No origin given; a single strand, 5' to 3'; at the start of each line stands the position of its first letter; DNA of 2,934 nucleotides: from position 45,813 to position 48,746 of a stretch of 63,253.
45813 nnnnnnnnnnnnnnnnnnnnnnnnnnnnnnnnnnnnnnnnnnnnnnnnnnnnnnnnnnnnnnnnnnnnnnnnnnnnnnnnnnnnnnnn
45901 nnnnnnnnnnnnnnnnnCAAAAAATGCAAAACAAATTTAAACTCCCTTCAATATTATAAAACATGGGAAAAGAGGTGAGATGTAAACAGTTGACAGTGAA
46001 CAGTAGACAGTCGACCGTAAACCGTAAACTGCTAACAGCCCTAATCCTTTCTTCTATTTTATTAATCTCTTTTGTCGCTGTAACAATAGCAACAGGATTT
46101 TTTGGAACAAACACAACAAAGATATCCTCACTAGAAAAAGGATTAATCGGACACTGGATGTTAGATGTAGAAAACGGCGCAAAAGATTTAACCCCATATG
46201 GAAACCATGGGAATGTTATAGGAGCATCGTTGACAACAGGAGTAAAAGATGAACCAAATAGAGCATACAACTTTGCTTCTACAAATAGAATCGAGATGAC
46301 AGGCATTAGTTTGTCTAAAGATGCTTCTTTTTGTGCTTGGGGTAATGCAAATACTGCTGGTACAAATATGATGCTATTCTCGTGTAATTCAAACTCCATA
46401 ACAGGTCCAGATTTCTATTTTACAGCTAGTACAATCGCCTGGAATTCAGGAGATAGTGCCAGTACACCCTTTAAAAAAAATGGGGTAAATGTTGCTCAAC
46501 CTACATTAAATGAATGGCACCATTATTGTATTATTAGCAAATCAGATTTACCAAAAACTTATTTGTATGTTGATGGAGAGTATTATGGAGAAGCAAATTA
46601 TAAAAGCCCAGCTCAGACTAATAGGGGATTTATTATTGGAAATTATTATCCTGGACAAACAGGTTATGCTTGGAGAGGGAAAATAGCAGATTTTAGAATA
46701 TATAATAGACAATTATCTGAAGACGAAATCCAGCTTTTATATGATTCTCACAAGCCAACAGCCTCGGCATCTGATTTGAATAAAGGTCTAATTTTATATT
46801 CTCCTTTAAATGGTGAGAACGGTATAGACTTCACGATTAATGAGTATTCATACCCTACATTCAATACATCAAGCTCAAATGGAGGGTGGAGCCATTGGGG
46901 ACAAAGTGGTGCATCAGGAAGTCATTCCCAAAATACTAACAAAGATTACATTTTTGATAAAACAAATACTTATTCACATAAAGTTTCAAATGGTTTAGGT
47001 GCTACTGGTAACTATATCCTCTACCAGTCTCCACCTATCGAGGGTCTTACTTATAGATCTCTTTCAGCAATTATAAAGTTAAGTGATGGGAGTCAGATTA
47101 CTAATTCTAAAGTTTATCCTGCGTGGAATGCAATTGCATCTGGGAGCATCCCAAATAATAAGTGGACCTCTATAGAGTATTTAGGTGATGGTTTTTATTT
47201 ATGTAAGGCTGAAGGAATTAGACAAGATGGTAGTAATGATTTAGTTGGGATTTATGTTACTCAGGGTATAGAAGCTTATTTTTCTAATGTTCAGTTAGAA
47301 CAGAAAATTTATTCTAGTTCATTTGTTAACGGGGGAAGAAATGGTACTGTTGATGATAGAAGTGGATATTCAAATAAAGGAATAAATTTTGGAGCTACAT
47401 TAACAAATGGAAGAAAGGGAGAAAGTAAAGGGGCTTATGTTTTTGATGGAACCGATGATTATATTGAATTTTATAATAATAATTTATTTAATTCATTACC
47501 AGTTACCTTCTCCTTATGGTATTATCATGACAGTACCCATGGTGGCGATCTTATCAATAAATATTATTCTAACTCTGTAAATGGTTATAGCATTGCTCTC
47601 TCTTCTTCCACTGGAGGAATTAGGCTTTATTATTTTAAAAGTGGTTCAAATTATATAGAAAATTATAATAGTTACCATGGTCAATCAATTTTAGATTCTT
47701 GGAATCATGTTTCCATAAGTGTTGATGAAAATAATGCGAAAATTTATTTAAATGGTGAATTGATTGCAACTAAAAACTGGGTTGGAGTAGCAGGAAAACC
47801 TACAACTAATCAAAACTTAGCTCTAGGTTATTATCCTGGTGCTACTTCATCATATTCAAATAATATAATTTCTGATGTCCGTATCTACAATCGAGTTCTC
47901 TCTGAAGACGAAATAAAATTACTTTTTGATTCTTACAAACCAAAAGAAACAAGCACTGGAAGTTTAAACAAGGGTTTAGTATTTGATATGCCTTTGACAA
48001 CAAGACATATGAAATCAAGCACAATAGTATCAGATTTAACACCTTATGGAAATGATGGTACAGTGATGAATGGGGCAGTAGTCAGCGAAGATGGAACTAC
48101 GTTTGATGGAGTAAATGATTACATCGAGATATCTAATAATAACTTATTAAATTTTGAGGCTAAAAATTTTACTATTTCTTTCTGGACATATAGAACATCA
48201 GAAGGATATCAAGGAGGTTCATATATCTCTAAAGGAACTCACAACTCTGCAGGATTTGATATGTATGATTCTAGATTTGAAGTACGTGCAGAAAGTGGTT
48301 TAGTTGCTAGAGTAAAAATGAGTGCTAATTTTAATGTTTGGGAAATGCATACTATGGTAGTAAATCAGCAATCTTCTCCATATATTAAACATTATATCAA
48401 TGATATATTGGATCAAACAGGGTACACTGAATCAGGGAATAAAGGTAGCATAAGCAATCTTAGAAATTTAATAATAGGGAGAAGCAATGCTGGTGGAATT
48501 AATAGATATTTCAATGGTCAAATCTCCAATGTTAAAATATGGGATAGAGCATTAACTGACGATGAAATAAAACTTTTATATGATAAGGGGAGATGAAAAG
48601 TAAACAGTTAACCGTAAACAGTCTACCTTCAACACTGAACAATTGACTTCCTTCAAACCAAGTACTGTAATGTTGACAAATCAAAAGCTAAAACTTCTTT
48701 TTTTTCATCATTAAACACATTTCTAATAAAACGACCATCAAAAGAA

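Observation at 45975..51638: Accessory island bounded by a perfect 16-bp terminal inverted repeat and partitioned into gene cassettes by six blocks of a 7-bp [A/C]GTNNAC repeat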

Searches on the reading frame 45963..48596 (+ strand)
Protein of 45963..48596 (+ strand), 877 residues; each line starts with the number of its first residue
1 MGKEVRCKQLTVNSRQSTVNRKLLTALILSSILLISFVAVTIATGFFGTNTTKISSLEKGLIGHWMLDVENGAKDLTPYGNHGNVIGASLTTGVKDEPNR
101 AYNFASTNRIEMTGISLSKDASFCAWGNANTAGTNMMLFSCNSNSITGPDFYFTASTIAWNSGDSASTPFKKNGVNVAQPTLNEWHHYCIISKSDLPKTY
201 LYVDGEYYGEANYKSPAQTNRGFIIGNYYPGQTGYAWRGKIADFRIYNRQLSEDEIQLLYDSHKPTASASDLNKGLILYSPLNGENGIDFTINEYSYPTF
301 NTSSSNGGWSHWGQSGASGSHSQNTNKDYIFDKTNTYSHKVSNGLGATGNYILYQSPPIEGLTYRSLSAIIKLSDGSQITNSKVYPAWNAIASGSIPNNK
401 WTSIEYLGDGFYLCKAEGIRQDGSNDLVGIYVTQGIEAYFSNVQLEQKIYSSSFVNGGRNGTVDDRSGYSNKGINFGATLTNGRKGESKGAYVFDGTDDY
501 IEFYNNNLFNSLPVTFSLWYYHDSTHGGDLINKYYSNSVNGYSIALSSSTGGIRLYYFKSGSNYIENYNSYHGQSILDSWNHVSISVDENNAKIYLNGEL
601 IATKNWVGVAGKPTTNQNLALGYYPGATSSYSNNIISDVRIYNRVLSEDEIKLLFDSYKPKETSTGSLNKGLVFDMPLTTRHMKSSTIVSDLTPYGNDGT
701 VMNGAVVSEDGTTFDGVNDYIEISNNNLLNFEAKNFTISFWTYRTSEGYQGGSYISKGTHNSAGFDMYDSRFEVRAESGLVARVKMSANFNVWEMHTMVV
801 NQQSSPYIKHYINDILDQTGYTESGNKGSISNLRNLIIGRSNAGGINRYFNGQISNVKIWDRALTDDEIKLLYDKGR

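Call 21: search_protein_families(library=pfam, proteins=[window:45963-48596:+], max_evalue=0.01)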
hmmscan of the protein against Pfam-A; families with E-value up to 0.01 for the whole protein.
window:45963-48596:+ (877 aa): 5 families
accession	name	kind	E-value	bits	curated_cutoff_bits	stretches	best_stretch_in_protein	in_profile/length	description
PF13385.13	Laminin_G_3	-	1.4e-56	191.3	27.6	3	495-652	1-151/151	Concanavalin A-like lectin/glucanases superfamily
PF07953.20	Toxin_R_bind_N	-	8.4e-10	39.1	23.8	1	461-644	2-189/191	Clostridium neurotoxin, N-terminal receptor binding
PF02973.23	Sialidase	-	3.9e-09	36.7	26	1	760-870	69-182/189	Sialidase, N-terminal domain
PF00354.24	Pentaxin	-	2.3e-07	31.2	25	1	734-875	25-169/194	Pentaxin family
PF06439.18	3keto-disac_hyd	-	5.2e-05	23.8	26.8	1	524-605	75-152/187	3-keto-disaccharide hydrolase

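Call 42: find_homologous_proteins(query=window:45963-48596:+, max_evalue=1e-20)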
Query window:45963-48596:+ (877 aa): 108 proteins with E <= 1e-20 among 8000 candidates.
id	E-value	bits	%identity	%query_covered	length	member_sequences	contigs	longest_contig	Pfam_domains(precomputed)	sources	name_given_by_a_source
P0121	0.0e+0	1486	100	75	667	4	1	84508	PF06439.19,PF13385.14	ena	-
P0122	7.2e-236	804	59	69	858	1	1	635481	PF07953.21,PF13385.14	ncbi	-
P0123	2.1e-226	773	57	69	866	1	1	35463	PF13385.14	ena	-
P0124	5.7e-177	609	48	69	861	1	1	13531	PF22925.4,PF13385.14,PF02973.23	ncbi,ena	-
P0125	2.1e-156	541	50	38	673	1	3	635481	PF00354.25,PF13385.14,PF02973.23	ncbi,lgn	-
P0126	1.3e-122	429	41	68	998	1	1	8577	PF07953.21,PF13385.14,PF02973.23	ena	-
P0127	8.6e-120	420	48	32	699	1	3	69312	PF22925.4,PF07953.21,PF00354.25,PF13385.14,PF02973.23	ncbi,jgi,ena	ncbi:MAG: LamG domain-containing protein [Candidatus Pacearchaeota archaeon]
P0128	7.4e-118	413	34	47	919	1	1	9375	PF22925.4,PF07953.21,PF00354.25,PF13385.14,PF02973.23,PF02210.32,PF00054.31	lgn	-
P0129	4.7e-114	401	40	47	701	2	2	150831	PF22925.4,PF07953.21,PF00354.25,PF13385.14,PF02973.23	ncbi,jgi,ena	ncbi:MAG: LamG domain-containing protein [Candidatus Pacearchaeota archaeon]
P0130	3.3e-105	372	37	48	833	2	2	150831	PF22925.4,PF00354.25,PF13385.14,PF02973.23,PF02210.32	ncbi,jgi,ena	ncbi:MAG: LamG domain-containing protein [Candidatus Pacearchaeota archaeon]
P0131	6.0e-86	308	39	64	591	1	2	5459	PF00354.25,PF13385.14,PF02210.32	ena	-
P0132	6.6e-86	308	38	48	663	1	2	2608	PF07953.21,PF00354.25,PF13385.14,PF02973.23,PF02210.32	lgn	-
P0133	2.3e-81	293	38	54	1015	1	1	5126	PF00354.25,PF13385.14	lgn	-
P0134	2.0e-77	280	38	54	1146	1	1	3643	PF07953.21,PF00354.25,PF13385.14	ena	-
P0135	1.8e-76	276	35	57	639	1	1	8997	PF07953.21,PF00354.25,PF13385.14,PF02973.23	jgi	-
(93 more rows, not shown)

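Call 45: find_encoding_contigs(protein=P0129, flank=10000, max_places=2)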
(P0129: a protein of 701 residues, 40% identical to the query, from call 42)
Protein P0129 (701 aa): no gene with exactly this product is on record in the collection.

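Call 46: find_encoding_contigs(protein=P0127, flank=10000, max_places=2)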
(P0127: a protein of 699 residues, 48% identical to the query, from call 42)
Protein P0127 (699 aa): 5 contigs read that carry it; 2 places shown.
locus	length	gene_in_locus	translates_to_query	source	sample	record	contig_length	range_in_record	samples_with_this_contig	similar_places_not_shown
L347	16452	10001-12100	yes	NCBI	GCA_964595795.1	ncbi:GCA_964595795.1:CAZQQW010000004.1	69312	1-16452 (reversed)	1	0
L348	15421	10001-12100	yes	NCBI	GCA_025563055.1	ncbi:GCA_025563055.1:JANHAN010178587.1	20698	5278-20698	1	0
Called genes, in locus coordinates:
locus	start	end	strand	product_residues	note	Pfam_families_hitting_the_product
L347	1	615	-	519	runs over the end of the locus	PF01541:GIY-YIG, PF27096:UvrC_M, PF02151:UVR (weak), PF22920:UvrC_RNaseH, PF08459:UvrC_RNaseH_dom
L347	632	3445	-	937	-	PF00005:ABC_tran (faint), PF02463:SMC_N (faint), PF03193:RsgA_GTPase (faint), PF13173:AAA_14 (faint), PF13191:AAA_16 (faint), PF13304:AAA_21 (faint), PF17760:UvrA_inter, PF17755:UvrA_DNA-bind, +5 more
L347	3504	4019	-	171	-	-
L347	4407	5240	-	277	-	PF00350:Dynamin_N (faint), PF16897:MMR_HSR1_Xtn (faint), PF01926:MMR_HSR1, PF02421:FeoB_N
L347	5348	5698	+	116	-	-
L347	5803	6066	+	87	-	-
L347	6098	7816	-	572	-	-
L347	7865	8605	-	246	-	PF02661:Fic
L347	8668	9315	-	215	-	-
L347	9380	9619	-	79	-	-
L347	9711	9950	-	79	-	-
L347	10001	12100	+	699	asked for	PF07953:Toxin_R_bind_N (faint), PF13385:Laminin_G_3, PF00354:Pentaxin (faint), PF22925:TS_C (faint), PF02973:Sialidase (faint), PF13385:Laminin_G_3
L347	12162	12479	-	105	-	-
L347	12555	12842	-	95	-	-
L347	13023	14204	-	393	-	PF01926:MMR_HSR1, PF08438:YGR210-like_G4, PF02824:TGS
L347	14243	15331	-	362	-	PF00579:tRNA-synt_1b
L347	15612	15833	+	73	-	-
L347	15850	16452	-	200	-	?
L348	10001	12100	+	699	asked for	PF07953:Toxin_R_bind_N (faint), PF13385:Laminin_G_3, PF00354:Pentaxin (faint), PF22925:TS_C (faint), PF02973:Sialidase (faint), PF13385:Laminin_G_3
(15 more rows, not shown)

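Call 51: find_encoding_contigs(protein=P0130, flank=10000, max_places=2)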
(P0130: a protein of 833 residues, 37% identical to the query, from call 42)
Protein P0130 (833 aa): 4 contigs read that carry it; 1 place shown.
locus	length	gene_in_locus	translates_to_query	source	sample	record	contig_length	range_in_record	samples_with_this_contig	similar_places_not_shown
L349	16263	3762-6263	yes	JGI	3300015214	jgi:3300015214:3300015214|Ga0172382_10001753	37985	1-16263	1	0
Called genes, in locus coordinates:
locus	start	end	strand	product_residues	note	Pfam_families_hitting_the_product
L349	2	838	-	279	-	?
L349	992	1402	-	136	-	-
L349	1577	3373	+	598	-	PF00176:SNF2-rel_dom, PF00270:DEAD, PF04851:ResIII, PF00271:Helicase_C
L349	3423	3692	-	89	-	-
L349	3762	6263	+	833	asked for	PF13385:Laminin_G_3, PF22925:TS_C (faint), PF00354:Pentaxin (faint), PF02210:Laminin_G_2 (faint), PF02973:Sialidase (faint), PF13385:Laminin_G_3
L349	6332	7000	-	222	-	PF13563:2_5_RNA_ligase2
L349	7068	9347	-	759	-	PF01326:PPDK_N, PF00391:PEP-utilizers, PF02896:PEP-utilizers_C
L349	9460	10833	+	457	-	-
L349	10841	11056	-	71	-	-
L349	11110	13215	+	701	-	PF13385:Laminin_G_3, PF22925:TS_C (faint), PF02973:Sialidase (faint), PF00354:Pentaxin (faint), PF07953:Toxin_R_bind_N (weak), PF13385:Laminin_G_3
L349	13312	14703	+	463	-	-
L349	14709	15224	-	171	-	PF06745:ATPase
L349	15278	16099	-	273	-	PF05707:Zot (faint)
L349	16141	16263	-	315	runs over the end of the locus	PF01909:NTP_transf_2 (weak), PF18765:Polbeta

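Call 54: find_homologous_proteins(query=L349:7068-9347:-, max_evalue=1e-100)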
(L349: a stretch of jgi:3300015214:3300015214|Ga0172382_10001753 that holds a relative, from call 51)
Query L349:7068-9347:- (759 aa): 7276 proteins with E <= 1e-100 among 8000 candidates; the best 120 are listed.
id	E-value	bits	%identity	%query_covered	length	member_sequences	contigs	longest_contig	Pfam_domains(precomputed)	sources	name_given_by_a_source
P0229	0.0e+0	1648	100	100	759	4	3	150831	PF00391.30,PF02896.25,PF01326.25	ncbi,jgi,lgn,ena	ncbi:MAG: phosphoenolpyruvate synthase [Candidatus Pacearchaeota archaeon]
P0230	0.0e+0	1560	93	100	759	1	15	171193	PF00391.30,PF02896.25,PF01326.25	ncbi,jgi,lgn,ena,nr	ncbi:MAG: phosphoenolpyruvate synthase [Candidatus Nanoarchaeia archaeon]|jgi:pyruvate,water dikinas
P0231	0.0e+0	1558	93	100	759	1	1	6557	PF00391.30,PF02896.25,PF01326.25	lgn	-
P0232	0.0e+0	1558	93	100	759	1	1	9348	PF00391.30,PF02896.25,PF01326.25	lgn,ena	-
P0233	0.0e+0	1552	92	100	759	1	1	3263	PF00391.30,PF02896.25,PF01326.25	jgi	jgi:pyruvate,water dikinase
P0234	0.0e+0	1341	80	98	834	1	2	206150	PF00391.30,PF02896.25,PF01326.25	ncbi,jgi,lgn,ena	-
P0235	0.0e+0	1337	80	99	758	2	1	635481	PF00391.30,PF02896.25,PF01326.25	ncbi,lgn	-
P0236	0.0e+0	1319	78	99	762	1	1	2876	PF00391.30,PF02896.25,PF01326.25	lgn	-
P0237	0.0e+0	1289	78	99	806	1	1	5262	PF00391.30,PF02896.25,PF01326.25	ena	-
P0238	0.0e+0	1287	77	100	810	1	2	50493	PF00391.30,PF02896.25,PF01326.25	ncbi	ncbi:MAG: phosphoenolpyruvate synthase [archaeon]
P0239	0.0e+0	1276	76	98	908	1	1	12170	PF00391.30,PF02896.25,PF01326.25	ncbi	-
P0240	0.0e+0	1273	76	99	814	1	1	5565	PF00391.30,PF02896.25,PF01326.25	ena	-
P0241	0.0e+0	1273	77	98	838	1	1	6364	PF00391.30,PF02896.25,PF01326.25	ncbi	-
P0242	0.0e+0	1269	76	98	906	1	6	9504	PF00391.30,PF02896.25,PF01326.25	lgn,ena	-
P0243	0.0e+0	1267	75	99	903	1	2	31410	PF00391.30,PF02896.25,PF01326.25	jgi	-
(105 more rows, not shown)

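Call 55: find_encoding_contigs(protein=P0230, flank=10000, max_places=2)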
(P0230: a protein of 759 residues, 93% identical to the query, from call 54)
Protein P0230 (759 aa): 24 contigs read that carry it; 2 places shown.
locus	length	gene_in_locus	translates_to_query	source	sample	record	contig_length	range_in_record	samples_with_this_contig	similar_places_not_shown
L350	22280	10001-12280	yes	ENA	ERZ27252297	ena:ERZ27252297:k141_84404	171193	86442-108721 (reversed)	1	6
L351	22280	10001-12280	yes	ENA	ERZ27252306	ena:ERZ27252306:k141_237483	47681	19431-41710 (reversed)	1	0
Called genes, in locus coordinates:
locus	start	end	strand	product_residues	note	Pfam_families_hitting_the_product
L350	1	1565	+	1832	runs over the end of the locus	-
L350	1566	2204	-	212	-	PF00702:Hydrolase, PF06888:Put_Phosphatase (faint), PF12710:HAD (weak), PF13419:HAD_2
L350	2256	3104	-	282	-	PF03382:DUF285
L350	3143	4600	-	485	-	PF00587:tRNA-synt_2b, PF03129:HGTP_anticodon, PF09180:ProRS-C_1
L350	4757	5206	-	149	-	-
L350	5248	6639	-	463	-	-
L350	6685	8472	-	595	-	PF00176:SNF2-rel_dom, PF00270:DEAD (weak), PF04851:ResIII, PF00271:Helicase_C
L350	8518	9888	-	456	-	-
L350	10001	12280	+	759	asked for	PF01326:PPDK_N, PF00391:PEP-utilizers, PF02896:PEP-utilizers_C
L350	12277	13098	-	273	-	-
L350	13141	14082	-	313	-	PF01909:NTP_transf_2 (weak), PF18765:Polbeta (weak)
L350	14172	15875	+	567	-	PF08915:tRNA-Thr_ED, PF00587:tRNA-synt_2b, PF03129:HGTP_anticodon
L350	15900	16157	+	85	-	-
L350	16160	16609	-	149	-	-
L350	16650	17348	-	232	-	PF13353:Fer4_12, PF04055:Radical_SAM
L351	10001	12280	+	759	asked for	PF01326:PPDK_N, PF00391:PEP-utilizers, PF02896:PEP-utilizers_C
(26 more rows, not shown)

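Call 57: find_encoding_contigs(protein=P0128, flank=10000, max_places=2)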
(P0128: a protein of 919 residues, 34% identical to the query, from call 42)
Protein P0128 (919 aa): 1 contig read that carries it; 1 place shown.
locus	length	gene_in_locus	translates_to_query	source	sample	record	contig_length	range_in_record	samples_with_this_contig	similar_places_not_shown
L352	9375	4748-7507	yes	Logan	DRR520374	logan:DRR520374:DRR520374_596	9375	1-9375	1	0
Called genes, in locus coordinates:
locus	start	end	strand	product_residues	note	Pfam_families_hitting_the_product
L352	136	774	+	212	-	PF00687:Ribosomal_L1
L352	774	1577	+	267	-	PF00466:Ribosomal_L10, PF17777:RL10P_insert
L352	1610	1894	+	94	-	PF00428:Ribosomal_60s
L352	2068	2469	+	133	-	PF13187:Fer4_9 (faint), PF12797:Fer4_2 (faint), PF00037:Fer4 (faint), PF13237:Fer4_10 (weak), PF12838:Fer4_7 (weak), PF13183:Fer4_8, PF13534:Fer4_17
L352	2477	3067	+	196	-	-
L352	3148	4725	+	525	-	PF01896:DNA_primase_S (weak)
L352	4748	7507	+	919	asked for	PF07953:Toxin_R_bind_N (faint), PF00354:Pentaxin (faint), PF13385:Laminin_G_3, PF00054:Laminin_G_1 (faint), PF02210:Laminin_G_2 (faint), PF13385:Laminin_G_3, PF02973:Sialidase (weak), PF13385:Laminin_G_3, +1 more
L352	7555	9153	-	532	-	PF01336:tRNA_anti-codon (weak), PF01368:DHH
